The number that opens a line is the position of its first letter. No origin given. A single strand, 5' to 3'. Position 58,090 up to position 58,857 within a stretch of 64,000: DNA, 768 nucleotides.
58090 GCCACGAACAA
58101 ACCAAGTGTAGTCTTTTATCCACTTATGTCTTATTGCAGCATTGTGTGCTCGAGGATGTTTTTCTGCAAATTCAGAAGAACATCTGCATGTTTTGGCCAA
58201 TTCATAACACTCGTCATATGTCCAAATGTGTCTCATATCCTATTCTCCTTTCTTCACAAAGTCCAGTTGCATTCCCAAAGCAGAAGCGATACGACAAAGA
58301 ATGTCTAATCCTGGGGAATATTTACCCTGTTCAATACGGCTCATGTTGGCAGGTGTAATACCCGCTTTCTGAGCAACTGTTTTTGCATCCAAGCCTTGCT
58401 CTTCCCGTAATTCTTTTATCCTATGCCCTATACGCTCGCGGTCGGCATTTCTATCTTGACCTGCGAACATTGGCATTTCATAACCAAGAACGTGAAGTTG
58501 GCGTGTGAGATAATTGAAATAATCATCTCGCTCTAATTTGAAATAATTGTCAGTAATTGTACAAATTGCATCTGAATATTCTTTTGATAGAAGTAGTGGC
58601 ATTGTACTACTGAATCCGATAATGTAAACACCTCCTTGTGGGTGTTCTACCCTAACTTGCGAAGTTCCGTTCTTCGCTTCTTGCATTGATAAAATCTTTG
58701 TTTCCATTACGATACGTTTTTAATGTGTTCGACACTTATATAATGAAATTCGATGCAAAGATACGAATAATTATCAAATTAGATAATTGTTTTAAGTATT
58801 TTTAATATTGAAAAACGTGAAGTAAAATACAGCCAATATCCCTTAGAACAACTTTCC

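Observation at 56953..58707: XRE regulator translationally coupled to a GIY-YIG nuclease built from six ~43-aa repeats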

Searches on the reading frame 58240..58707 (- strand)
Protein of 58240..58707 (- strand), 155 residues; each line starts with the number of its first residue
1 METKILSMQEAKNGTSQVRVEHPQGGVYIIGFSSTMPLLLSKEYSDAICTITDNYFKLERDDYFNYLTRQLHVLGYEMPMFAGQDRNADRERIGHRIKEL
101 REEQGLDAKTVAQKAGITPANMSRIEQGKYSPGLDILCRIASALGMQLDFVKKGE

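Call 3: search_protein_families(library=pfam, proteins=[window:58240-58707:-], max_evalue=0.1)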
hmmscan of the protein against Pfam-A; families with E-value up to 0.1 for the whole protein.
window:58240-58707:- (155 aa): 7 families
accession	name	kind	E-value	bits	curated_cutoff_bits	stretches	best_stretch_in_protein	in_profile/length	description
PF13560.12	HTH_31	-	1.5e-12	48.1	27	1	93-147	2-57/64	Helix-turn-helix domain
PF01381.28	HTH_3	-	2.5e-12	47.1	23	1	97-150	1-54/55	Helix-turn-helix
PF13443.12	HTH_26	-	8.3e-08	32.8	22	1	96-148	1-54/63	Cro/C1-type HTH DNA-binding domain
PF12844.13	HTH_19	-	8.3e-07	29.3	30.2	1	94-147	1-54/64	Helix-turn-helix domain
PF13744.12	HTH_37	-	8.9e-06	25.9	27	1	80-149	6-76/80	Helix-turn-helix domain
PF13413.12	HTH_25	-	0.0021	18.3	24.6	1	98-131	3-36/62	Helix-turn-helix domain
PF00255.25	GSHPx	-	0.016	15.2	27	1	48-103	32-81/108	Glutathione peroxidase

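Call 4: search_protein_families(library=ncbifam, proteins=[window:58240-58707:-], max_evalue=0.1)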
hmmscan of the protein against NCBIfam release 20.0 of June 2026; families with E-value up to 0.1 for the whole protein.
window:58240-58707:- (155 aa): 19 families
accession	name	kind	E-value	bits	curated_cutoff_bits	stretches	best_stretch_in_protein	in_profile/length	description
TIGR03070.1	couple_hipB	subfamily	2.6e-12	46.5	71.65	1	92-148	2-58/58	type II toxin-antitoxin system Y4mF family antitoxin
NF041951.1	phage_RstR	subfamily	1e-09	38.6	80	1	93-151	3-61/108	RstR family transcriptional repressor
NF006015.0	PRK08154.1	subfamily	2.9e-08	33.2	204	1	86-150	24-88/314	anaerobic benzoate catabolism transcriptional regulator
NF007408.0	PRK09943.1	equivalog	6.1e-08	32.4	211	1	93-148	8-63/185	HTH-type transcriptional regulator PuuR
NF010465.0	PRK13890.1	equivalog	2.9e-05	24.2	96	1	98-149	11-62/121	conjugal transfer protein TrbA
TIGR03830.1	CxxCG_CxxCG_HTH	subfamily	3.5e-05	23.6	61.8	1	84-132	57-105/127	type II TA system antitoxin MqsA family protein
TIGR00270.2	TIGR00270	equivalog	3.7e-05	23.6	110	1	94-148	77-131/159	multiprotein bridging factor aMBF1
NF047948.1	male_kill_WMK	equivalog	7e-05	22.4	300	1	89-147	159-217/300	WO male-killing family protein Wmk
NF038139.1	Reg_Aceta_RamB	equivalog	0.00021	20.1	700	1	93-153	3-63/465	acetate metabolism transcriptional regulator RamB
NF041677.1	trans_regClgR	equivalog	0.0013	18.8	170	1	90-149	6-65/113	transcriptional regulator ClgR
NF003162.0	PRK04140.1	equivalog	0.0035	16.4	263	1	94-148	128-182/317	transcriptional regulator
NF046032.1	TransRegSlrRBacil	equivalog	0.0038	17.3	250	1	93-149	2-59/149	HTH-type transcriptional regulator SlrR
NF003193.0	PRK04164.1-4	equivalog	0.0051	16.5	351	1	27-118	63-152/182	hypothetical protein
NF041575.1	antitoxPezA_Strep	equivalog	0.026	14.5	290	1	93-142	2-51/158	type II toxin-antitoxin system antitoxin PezA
NF058600.1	TransRegSco1979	equivalog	0.032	13.3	350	1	93-130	9-46/280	Sco1979 family transcriptional regulator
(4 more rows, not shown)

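Call 6: search_protein_families(library=phrogs, proteins=[window:58240-58707:-], max_evalue=0.01)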
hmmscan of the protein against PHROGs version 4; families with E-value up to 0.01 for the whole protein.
window:58240-58707:- (155 aa): 22 families
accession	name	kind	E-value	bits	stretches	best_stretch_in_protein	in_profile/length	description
phrog_1373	-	transcription regulation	6.1e-13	50.1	1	92-151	63-122/166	transcriptional regulator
phrog_8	-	transcription regulation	1.2e-11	45.7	1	87-145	71-129/346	transcriptional regulator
phrog_3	-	transcription regulation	5.1e-11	44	1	77-149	76-143/430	transcriptional repressor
phrog_2328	-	transcription regulation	5.4e-09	36.9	1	84-154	7-77/128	transcriptional repressor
phrog_4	-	transcription regulation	7.5e-09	36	1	89-149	133-189/400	transcriptional repressor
phrog_2439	-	transcription regulation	1.3e-08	35.2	1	93-150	8-65/367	transcriptional regulator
phrog_5823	-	transcription regulation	2.7e-08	34.4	1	90-148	4-63/404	transcriptional regulator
phrog_2967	-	transcription regulation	3.1e-07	31.2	1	86-147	4-65/225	transcriptional regulator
phrog_7241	-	transcription regulation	4.4e-07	31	1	95-149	64-118/122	transcriptional regulator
phrog_2339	-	DNA, RNA and nucleotide metabolism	5.2e-06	27.4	1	90-149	23-83/98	HTH DNA binding protein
phrog_4836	-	transcription regulation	1.2e-05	25.9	1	90-150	73-133/194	CII-like regulator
phrog_3642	-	DNA, RNA and nucleotide metabolism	3.3e-05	24.7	1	97-146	12-62/79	HTH DNA binding protein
phrog_3949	-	transcription regulation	5.2e-05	24.3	1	91-147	27-68/161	transcriptional repressor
phrog_3037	-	transcription regulation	7.9e-05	23.6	1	87-155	12-78/189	transcriptional repressor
phrog_4268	-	transcription regulation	9.8e-05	23.5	1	89-152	32-93/96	transcriptional repressor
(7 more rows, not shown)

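Call 7: search_protein_families(library=padloc, proteins=[window:58240-58707:-], max_evalue=0.01)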
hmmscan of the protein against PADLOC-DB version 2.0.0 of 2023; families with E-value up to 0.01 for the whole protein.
window:58240-58707:- (155 aa): 18 families
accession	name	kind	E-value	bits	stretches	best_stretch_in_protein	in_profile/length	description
PDLC02926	HTH_VI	-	1e-11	42.9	1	93-149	2-58/92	-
PDLC03665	Control_protein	-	1.2e-07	29.9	1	90-148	6-65/77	control protein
PDLC04142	capH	-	3.4e-07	29.3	1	92-150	6-64/103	capH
PDLC03947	RmrA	-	5.7e-07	26.7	1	86-153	5-72/383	-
PDLC03954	RmrA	-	1.6e-06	25.3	1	94-152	12-70/380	-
PDLC03946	RmrA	-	1.7e-06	25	1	95-152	5-62/357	-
PDLC03952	RmrA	-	2e-06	24.9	1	83-152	13-82/395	-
PDLC03949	RmrA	-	3.5e-06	24.1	1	95-153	5-63/363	-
PDLC03955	RmrA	-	5.2e-06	23.9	1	96-154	24-82/371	-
PDLC03951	RmrA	-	1.9e-05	21.9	1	94-152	10-68/400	-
PDLC03953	RmrA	-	2.2e-05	21.8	1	93-151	6-64/373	-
PDLC03664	Control_protein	-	4.8e-05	21.7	1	83-145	4-66/74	control protein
PDLC04775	PDC-M69A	-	6e-05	21.5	1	89-149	4-64/113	-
PDLC03944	RmrA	-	8.5e-05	19.8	1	93-150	7-64/384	-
PDLC03948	RmrA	-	0.00011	19.2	1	94-151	10-67/397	-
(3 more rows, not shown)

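Call 34: find_homologous_proteins(query=window:58240-58707:-, max_evalue=0.001)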
Query window:58240-58707:- (155 aa): 43 proteins with E <= 0.001 among 63 candidates.
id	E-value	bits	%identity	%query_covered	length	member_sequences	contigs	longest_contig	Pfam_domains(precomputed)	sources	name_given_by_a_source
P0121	4.6e-93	327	96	100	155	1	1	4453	PF13744.13,PF12844.14,PF01381.29,PF13560.13,PF13443.13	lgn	-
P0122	9.6e-87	306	92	99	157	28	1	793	PF12844.14,PF01381.29,PF13560.13,PF13443.13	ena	-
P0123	2.1e-84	298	86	100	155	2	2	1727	PF12844.14,PF01381.29,PF13560.13,PF13443.13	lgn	-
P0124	1.2e-83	296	86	99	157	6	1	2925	PF13744.13,PF12844.14,PF01381.29,PF13560.13,PF13443.13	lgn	-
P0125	4.5e-83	294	86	99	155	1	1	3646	PF12844.14,PF01381.29,PF13560.13,PF13443.13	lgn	-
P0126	6.6e-83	294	86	99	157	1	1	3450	PF12844.14,PF01381.29,PF13560.13,PF13443.13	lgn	-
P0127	1.5e-82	292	86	99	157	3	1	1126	PF13744.13,PF12844.14,PF01381.29,PF13560.13,PF13443.13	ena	-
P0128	1.2e-81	290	86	99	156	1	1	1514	PF13744.13,PF12844.14,PF01381.29,PF13560.13,PF13443.13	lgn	-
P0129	1.2e-81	290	86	99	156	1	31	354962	PF12844.14,PF01381.29,PF13560.13,PF13443.13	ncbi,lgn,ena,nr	ncbi:MAG: helix-turn-helix domain-containing protein [Bacteroidales bacterium]|nr:helix-turn-helix d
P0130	2.9e-81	288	88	95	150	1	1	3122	PF12844.14,PF01381.29,PF13560.13,PF13443.13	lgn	-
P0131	3.2e-81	288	84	99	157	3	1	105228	PF01381.29,PF13560.13,PF13443.13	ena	-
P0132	3.2e-81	288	86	99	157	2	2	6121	PF12844.14,PF01381.29,PF13560.13,PF13443.13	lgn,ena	-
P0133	6.3e-81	287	86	99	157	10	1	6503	PF01381.29,PF13560.13,PF13443.13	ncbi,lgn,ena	-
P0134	1.7e-80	286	84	99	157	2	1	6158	PF12844.14,PF01381.29,PF13560.13,PF13443.13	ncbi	-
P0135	3.2e-80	285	83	99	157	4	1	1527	PF13744.13,PF12844.14,PF01381.29,PF13560.13,PF13443.13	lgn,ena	-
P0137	1.0e-79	283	84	99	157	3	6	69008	PF01381.29,PF13560.13,PF13443.13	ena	-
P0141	1.8e-78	279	82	99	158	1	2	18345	PF12844.14,PF01381.29,PF13560.13,PF13443.13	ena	-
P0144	4.6e-78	278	82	99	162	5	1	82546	PF01381.29,PF13560.13,PF13443.13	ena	-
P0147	7.6e-77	274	81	99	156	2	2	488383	PF01381.29,PF13560.13,PF13443.13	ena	-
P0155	5.0e-72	258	78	99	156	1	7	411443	PF12844.14,PF01381.29,PF13560.13,PF13443.13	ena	-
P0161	1.5e-25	108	43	95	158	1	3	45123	PF01381.29,PF13443.13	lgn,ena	-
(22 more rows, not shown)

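Call 35: find_encoding_contigs(protein=P0129, flank=7000, max_places=5)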
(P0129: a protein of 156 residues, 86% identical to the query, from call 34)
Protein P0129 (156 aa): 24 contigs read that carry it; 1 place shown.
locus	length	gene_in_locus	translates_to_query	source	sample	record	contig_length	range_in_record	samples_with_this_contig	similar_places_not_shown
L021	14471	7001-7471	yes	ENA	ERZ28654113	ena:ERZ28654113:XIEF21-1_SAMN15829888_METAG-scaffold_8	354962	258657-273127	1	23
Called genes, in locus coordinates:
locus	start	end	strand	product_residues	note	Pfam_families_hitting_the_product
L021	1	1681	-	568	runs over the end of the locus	PF00916:Sulfate_transp, PF01740:STAS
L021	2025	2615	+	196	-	PF04542:Sigma70_r2, PF08281:Sigma70_r4_2, PF04545:Sigma70_r4 (faint)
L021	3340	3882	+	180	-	PF21349:RUBY_RBDX, PF02915:Rubrerythrin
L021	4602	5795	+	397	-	PF13395:HNH_4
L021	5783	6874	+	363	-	PF13489:Methyltransf_23, PF08241:Methyltransf_11 (faint), PF08242:Methyltransf_12 (faint), PF13649:Methyltransf_25 (faint), PF13847:Methyltransf_31 (faint), PF02744:GalP_UDP_tr_C (weak), PF01230:HIT, PF11969:DcpS_C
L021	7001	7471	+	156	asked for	PF13560:HTH_31, PF01381:HTH_3, PF12844:HTH_19 (weak), PF13443:HTH_26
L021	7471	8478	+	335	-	PF07453:NUMOD1 (faint)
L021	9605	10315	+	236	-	PF03932:CutC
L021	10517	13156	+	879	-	PF01841:Transglut_core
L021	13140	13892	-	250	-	PF08889:WbqC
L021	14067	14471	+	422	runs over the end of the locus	PF00696:AA_kinase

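Call 36: find_encoding_contigs(protein=P0147, flank=7000, max_places=3)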
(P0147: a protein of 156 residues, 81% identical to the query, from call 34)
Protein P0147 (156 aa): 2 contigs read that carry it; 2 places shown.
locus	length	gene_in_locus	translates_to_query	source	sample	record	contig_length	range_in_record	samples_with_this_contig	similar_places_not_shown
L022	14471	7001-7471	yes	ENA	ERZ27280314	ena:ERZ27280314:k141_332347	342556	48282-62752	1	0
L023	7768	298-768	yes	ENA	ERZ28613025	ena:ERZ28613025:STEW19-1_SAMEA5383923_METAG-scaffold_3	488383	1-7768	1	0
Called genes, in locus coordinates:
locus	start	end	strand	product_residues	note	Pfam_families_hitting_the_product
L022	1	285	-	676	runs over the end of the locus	PF07584:BatA, PF14258:DUF4350 (faint)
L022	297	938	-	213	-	PF00730:HhH-GPD, PF00633:HHH (weak)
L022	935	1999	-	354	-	PF28535:DUF8431, PF03372:Exo_endo_phos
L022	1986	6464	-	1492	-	-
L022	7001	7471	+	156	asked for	PF13560:HTH_31, PF01381:HTH_3, PF13443:HTH_26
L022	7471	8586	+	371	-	PF13392:HNH_3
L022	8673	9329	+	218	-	-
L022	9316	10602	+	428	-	-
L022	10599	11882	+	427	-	PF01943:Polysacc_synt, PF13440:Polysacc_synt_3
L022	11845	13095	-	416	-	PF04932:Wzy_C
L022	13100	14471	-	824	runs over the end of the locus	PF02913:FAD-oxidase_C, PF13183:Fer4_8 (weak), PF13534:Fer4_17 (weak)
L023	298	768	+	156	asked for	PF13560:HTH_31, PF01381:HTH_3, PF13443:HTH_26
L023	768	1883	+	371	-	PF13392:HNH_3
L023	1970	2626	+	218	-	-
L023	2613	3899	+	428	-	-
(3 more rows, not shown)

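Call 37: find_encoding_contigs(protein=P0161, flank=7000, max_places=3)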
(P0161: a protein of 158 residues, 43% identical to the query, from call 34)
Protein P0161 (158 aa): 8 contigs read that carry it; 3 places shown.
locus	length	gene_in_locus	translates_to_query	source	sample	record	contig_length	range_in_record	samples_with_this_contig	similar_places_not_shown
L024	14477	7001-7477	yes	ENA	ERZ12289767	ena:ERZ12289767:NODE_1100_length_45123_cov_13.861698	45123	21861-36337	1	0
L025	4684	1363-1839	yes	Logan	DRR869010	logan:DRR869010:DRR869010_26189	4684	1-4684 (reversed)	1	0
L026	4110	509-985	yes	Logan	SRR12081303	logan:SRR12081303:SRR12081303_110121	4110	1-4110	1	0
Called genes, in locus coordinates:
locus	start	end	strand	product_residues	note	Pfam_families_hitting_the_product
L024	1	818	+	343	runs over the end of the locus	PF00483:NTP_transferase, PF22640:ManC_GMP_beta-helix (faint)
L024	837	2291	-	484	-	PF07719:TPR_2 (faint), PF13181:TPR_8 (faint), PF25058:ARM_TT21 (faint), PF13371:TPR_9 (faint), PF13428:TPR_14 (faint), PF23914:TPR_CcmH_CycH (weak), PF12895:ANAPC3 (weak), PF14559:TPR_19 (weak), +1 more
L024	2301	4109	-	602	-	PF00749:tRNA-synt_1c, PF03950:tRNA-synt_1c_C, PF20974:tRNA-synt_1c_C2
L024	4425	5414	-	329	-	PF13793:Pribosyltran_N, PF00156:Pribosyltran, PF14572:Pribosyl_synth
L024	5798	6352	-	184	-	PF18291:HU-HIG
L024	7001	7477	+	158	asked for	PF01381:HTH_3 (weak), PF13443:HTH_26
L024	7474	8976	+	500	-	PF25164:CoiA_N, PF25165:DUF7828 (weak)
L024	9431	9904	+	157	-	-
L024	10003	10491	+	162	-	-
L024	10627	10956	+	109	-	-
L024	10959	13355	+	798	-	-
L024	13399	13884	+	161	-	-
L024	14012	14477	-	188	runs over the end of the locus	PF00886:Ribosomal_S16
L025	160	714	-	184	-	PF18291:HU-HIG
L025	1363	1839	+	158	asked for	PF01381:HTH_3 (weak), PF13443:HTH_26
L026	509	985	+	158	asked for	PF01381:HTH_3 (weak), PF13443:HTH_26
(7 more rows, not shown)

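Call 41: find_related_loci(query=window:58240-58707:-, collection=metagenome_contigs, flank=5000)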
Query window:58240-58707:- (155 aa) in metagenome_contigs; peptide patterns used: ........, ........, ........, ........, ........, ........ (x = any residue, [..] = any of these).
166 stretches matched a pattern; 4 encode a relative of the query (tblastn E <= 1e-3); 4 distinct loci.
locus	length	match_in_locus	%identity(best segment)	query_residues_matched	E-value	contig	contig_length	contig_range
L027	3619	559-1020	92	1-154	2e-98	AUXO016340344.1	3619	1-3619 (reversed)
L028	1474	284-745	88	1-154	1e-99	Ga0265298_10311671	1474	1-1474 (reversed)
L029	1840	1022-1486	86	1-155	7e-98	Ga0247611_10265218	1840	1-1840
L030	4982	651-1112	86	1-154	2e-90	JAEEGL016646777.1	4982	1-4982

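Call 54: find_encoding_contigs(protein=P0155, flank=6000, max_places=4)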
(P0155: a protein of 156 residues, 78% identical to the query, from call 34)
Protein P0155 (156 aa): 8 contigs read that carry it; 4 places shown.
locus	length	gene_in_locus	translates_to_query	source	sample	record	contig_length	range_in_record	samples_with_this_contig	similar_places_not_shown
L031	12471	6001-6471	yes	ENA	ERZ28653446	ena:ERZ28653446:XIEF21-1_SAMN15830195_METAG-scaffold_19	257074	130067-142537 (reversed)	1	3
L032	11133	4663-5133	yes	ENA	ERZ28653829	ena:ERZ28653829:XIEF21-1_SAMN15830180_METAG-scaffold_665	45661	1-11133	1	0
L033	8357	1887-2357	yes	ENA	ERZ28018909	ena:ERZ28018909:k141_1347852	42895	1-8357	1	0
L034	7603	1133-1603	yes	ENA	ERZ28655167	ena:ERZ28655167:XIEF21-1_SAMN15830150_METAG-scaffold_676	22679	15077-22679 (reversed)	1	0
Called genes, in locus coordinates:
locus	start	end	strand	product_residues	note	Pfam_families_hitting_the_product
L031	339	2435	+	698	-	PF03477:ATP-cone, PF13597:NRDD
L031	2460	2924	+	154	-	PF13353:Fer4_12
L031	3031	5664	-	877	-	PF02861:Clp_N, PF05621:TniB (weak), PF00004:AAA, PF17871:AAA_lid_9, PF00004:AAA, PF07724:AAA_2, PF07728:AAA_5, PF10431:ClpB_D2-small, +11 more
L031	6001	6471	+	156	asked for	PF13560:HTH_31, PF01381:HTH_3, PF12844:HTH_19 (weak), PF13443:HTH_26 (weak)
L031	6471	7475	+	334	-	PF07453:NUMOD1 (faint), PF22083:I-HmuI_NUMOD-like (faint)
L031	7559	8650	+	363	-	PF25164:CoiA_N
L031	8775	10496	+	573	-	PF00515:TPR_1 (weak), PF07719:TPR_2 (faint), PF13174:TPR_6 (faint), PF13414:TPR_11 (weak), PF13432:TPR_16 (weak), PF14559:TPR_19, PF01580:FtsK_SpoIIIE, PF09397:FtsK_gamma, +2 more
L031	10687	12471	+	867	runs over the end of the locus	PF00521:DNA_topoisoIV, PF03989:DNA_gyraseA_C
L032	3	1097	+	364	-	?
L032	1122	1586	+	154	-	PF13353:Fer4_12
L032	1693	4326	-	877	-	PF02861:Clp_N, PF05621:TniB (weak), PF00004:AAA, PF17871:AAA_lid_9, PF00004:AAA, PF07724:AAA_2, PF07728:AAA_5, PF10431:ClpB_D2-small, +11 more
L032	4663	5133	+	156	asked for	PF13560:HTH_31, PF01381:HTH_3, PF12844:HTH_19 (weak), PF13443:HTH_26 (weak)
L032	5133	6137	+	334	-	PF07453:NUMOD1 (faint), PF22083:I-HmuI_NUMOD-like (faint)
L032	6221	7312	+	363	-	PF25164:CoiA_N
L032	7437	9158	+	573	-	PF00515:TPR_1 (weak), PF07719:TPR_2 (faint), PF13174:TPR_6 (faint), PF13414:TPR_11 (weak), PF13432:TPR_16 (weak), PF14559:TPR_19, PF01580:FtsK_SpoIIIE, PF09397:FtsK_gamma, +2 more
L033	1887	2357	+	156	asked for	PF13560:HTH_31, PF01381:HTH_3, PF12844:HTH_19 (weak), PF13443:HTH_26 (weak)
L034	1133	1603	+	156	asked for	PF13560:HTH_31, PF01381:HTH_3, PF12844:HTH_19 (weak), PF13443:HTH_26 (weak)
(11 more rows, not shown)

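Call 55: find_encoding_contigs(protein=P0137, flank=6000, max_places=4)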
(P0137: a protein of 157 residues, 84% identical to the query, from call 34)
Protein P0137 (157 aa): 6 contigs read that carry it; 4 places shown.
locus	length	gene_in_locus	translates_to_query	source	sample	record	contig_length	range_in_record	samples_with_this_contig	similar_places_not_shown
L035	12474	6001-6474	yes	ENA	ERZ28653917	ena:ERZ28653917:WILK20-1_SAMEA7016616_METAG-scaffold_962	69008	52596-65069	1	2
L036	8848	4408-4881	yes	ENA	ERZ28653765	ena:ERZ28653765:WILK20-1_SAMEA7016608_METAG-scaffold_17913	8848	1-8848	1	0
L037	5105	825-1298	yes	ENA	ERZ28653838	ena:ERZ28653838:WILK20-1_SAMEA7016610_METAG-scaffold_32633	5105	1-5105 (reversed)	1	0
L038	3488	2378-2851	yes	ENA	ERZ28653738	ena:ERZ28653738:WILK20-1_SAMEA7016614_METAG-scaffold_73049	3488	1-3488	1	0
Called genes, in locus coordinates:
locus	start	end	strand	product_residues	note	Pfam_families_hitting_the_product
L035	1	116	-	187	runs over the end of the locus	PF01558:POR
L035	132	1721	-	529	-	PF01855:POR_N, PF02775:TPP_enzyme_C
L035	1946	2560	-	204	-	PF25593:GldD_lipo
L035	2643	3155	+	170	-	-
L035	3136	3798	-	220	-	PF01135:PCMT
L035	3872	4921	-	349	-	PF00586:AIRS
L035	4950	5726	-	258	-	PF22435:MRM3-like_sub_bind, PF00588:SpoU_methylase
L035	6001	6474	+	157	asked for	PF13560:HTH_31, PF01381:HTH_3, PF13443:HTH_26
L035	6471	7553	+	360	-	PF13392:HNH_3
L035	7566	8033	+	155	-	-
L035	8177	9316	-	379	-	PF13173:AAA_14, PF13635:DUF4143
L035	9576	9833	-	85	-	-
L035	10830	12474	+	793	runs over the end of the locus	PF01433:Peptidase_M1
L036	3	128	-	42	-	?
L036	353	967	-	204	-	PF25593:GldD_lipo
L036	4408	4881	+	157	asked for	PF13560:HTH_31, PF01381:HTH_3, PF13443:HTH_26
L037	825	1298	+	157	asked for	PF13560:HTH_31, PF01381:HTH_3, PF13443:HTH_26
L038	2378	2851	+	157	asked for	PF13560:HTH_31, PF01381:HTH_3, PF13443:HTH_26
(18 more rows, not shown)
